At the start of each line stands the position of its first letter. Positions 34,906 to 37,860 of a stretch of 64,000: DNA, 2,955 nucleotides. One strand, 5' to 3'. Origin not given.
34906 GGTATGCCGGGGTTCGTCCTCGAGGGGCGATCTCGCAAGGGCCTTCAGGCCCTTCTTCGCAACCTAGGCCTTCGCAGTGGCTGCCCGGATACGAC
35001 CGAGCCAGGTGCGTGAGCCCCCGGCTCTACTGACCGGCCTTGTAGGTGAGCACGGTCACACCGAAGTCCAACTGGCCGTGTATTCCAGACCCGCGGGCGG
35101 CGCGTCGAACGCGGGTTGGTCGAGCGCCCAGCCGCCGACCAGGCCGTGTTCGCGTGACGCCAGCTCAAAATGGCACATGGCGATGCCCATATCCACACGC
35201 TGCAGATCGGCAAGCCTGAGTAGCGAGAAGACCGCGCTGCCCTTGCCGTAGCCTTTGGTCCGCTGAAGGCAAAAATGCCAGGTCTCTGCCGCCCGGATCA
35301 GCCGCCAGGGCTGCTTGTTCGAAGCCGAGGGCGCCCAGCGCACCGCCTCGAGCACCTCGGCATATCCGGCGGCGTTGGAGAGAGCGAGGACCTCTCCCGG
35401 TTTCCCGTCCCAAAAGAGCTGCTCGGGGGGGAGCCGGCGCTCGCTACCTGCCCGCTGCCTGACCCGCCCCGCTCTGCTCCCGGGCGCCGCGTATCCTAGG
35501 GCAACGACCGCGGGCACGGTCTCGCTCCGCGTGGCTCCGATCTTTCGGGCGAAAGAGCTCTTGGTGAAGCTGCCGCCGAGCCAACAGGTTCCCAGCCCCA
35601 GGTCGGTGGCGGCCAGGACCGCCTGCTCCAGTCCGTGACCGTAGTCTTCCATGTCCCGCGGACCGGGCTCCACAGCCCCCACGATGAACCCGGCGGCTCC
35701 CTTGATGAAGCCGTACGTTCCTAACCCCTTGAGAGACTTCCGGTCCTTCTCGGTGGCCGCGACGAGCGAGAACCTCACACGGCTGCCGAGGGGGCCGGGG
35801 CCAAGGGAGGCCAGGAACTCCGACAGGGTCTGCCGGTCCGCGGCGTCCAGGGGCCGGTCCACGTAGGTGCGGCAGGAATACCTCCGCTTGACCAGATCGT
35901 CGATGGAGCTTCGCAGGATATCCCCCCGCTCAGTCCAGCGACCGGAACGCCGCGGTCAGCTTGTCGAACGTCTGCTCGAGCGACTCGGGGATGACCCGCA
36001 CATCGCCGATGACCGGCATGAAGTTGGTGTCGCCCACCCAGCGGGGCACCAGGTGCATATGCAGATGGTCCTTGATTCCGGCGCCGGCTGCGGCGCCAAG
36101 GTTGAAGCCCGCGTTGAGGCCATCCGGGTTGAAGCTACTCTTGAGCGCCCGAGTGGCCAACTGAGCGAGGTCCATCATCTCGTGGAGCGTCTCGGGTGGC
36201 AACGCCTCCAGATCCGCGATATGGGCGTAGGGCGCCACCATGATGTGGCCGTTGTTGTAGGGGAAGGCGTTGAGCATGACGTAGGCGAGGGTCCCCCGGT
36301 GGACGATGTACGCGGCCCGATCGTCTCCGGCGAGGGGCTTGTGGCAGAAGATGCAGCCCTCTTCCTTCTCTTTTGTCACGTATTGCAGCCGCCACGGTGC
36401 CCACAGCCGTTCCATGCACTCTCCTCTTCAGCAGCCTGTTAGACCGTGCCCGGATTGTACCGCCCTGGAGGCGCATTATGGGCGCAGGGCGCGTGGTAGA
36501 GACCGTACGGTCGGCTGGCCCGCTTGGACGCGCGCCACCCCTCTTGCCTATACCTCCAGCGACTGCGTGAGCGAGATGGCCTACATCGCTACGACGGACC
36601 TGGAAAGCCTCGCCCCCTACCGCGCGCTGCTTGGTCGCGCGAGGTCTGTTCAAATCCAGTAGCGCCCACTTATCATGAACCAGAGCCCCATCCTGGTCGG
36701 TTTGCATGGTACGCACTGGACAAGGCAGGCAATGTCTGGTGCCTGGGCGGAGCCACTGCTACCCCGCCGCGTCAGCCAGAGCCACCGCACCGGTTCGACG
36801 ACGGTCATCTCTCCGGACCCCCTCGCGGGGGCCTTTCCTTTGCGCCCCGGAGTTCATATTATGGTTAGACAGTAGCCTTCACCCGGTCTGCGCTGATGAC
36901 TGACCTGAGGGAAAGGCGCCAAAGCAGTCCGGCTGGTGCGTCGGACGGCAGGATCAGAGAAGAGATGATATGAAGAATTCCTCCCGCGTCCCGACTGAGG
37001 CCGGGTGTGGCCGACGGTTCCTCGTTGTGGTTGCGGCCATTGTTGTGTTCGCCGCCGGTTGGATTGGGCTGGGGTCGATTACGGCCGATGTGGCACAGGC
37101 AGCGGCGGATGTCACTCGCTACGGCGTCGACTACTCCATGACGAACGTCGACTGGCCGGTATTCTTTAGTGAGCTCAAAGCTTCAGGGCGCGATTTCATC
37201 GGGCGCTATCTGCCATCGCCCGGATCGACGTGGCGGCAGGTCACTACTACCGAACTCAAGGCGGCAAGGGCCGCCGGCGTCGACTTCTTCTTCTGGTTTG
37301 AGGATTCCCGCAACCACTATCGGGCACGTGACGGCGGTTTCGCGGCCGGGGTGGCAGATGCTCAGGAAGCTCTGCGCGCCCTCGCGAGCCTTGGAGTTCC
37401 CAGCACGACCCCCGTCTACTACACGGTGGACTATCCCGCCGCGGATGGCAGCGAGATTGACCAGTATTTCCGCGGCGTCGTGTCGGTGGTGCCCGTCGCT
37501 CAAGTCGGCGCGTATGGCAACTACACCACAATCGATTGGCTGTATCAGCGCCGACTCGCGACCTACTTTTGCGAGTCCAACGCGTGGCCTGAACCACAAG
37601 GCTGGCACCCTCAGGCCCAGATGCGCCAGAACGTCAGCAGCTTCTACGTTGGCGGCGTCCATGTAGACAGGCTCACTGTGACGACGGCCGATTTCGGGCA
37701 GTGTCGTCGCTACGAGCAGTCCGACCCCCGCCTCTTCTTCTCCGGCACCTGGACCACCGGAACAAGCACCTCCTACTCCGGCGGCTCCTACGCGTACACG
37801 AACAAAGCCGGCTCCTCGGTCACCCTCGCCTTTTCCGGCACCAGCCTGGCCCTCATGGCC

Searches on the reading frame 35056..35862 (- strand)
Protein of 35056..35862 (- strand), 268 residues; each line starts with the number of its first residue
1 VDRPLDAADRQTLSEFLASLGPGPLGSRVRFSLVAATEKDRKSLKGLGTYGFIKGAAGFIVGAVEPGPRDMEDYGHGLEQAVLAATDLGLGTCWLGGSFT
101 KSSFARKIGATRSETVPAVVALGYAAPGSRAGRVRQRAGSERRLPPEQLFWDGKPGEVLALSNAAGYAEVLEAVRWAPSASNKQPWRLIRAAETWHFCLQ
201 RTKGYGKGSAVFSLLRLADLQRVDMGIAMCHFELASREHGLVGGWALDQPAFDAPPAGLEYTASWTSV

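Call 14: search_protein_families(library=pfam, proteins=[window:35056-35862:-], max_evalue=0.001)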
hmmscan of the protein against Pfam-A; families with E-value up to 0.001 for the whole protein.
window:35056-35862:- (268 aa): 2 families
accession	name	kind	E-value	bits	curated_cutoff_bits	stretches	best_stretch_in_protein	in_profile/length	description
PF14512.11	TM1586_NiRdase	-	3.6e-27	95.8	27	1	30-236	42-215/215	Putative TM nitroreductase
PF00881.29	Nitroreductase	-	1.3e-15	58.4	23.5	2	62-124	107-167/167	Nitroreductase family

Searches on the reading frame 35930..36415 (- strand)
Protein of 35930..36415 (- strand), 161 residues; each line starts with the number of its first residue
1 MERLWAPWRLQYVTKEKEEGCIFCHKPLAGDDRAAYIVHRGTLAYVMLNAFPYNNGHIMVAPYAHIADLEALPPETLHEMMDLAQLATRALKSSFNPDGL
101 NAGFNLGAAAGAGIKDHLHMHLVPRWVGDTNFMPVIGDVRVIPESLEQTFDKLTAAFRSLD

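Call 14: search_protein_families(library=pfam, proteins=[window:35930-36415:-], max_evalue=0.001)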
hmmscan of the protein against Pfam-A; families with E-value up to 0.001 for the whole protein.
window:35930-36415:- (161 aa): 3 families
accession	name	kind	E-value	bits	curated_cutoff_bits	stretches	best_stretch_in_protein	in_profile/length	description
PF01230.28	HIT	-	8.7e-16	58.8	21.5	1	38-125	9-95/98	HIT domain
PF04677.20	CwfJ_C_1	-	7.6e-06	26.3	21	1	15-84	8-75/122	Protein similar to CwfJ C-terminus 1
PF11969.13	DcpS_C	-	1e-05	26.4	24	1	27-123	6-100/114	Scavenger mRNA decapping enzyme C-term binding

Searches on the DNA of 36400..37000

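Call 66: search_rna_families(source=window, start=36400, end=37000, threshold=evalue, max_evalue=1)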
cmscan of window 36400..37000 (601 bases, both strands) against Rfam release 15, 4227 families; matches with E-value up to 1: 0.
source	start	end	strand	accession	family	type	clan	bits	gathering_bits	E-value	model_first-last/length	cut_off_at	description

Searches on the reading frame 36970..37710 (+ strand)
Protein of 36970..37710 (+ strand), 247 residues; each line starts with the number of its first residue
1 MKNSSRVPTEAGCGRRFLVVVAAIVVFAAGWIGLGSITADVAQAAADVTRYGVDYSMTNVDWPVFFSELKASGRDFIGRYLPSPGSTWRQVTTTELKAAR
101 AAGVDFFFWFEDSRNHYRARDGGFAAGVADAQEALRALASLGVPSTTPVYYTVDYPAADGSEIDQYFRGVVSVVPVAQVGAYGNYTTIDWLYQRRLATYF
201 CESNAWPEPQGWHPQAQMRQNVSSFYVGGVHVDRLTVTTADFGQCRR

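Call 39: search_solved_structures(query=window:36970-37710:+, max_evalue=1, show_alignments=2)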
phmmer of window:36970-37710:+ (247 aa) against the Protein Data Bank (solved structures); distinct sequences matched with E-value up to 1: 6.
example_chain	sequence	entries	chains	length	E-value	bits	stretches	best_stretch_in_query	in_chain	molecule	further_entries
4pmq_A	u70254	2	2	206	6.6e-15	58.4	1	67-244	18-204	Tat-secreted protein Rv2525c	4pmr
4pmn_A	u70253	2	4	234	9.3e-15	57.9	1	66-244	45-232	Tat-secreted protein Rv2525c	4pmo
3fsl_A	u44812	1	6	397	0.38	13.3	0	72-121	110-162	Aromatic-amino-acid aminotransferase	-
3tat_A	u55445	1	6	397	0.38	13.3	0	72-121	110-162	TYROSINE AMINOTRANSFERASE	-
7k7i_L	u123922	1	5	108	0.61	12.6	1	149-216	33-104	Fab Light Chain Variable Domain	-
9oum_C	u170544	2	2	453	0.94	12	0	110-177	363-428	Gamma-aminobutyric acid receptor subunit alpha-6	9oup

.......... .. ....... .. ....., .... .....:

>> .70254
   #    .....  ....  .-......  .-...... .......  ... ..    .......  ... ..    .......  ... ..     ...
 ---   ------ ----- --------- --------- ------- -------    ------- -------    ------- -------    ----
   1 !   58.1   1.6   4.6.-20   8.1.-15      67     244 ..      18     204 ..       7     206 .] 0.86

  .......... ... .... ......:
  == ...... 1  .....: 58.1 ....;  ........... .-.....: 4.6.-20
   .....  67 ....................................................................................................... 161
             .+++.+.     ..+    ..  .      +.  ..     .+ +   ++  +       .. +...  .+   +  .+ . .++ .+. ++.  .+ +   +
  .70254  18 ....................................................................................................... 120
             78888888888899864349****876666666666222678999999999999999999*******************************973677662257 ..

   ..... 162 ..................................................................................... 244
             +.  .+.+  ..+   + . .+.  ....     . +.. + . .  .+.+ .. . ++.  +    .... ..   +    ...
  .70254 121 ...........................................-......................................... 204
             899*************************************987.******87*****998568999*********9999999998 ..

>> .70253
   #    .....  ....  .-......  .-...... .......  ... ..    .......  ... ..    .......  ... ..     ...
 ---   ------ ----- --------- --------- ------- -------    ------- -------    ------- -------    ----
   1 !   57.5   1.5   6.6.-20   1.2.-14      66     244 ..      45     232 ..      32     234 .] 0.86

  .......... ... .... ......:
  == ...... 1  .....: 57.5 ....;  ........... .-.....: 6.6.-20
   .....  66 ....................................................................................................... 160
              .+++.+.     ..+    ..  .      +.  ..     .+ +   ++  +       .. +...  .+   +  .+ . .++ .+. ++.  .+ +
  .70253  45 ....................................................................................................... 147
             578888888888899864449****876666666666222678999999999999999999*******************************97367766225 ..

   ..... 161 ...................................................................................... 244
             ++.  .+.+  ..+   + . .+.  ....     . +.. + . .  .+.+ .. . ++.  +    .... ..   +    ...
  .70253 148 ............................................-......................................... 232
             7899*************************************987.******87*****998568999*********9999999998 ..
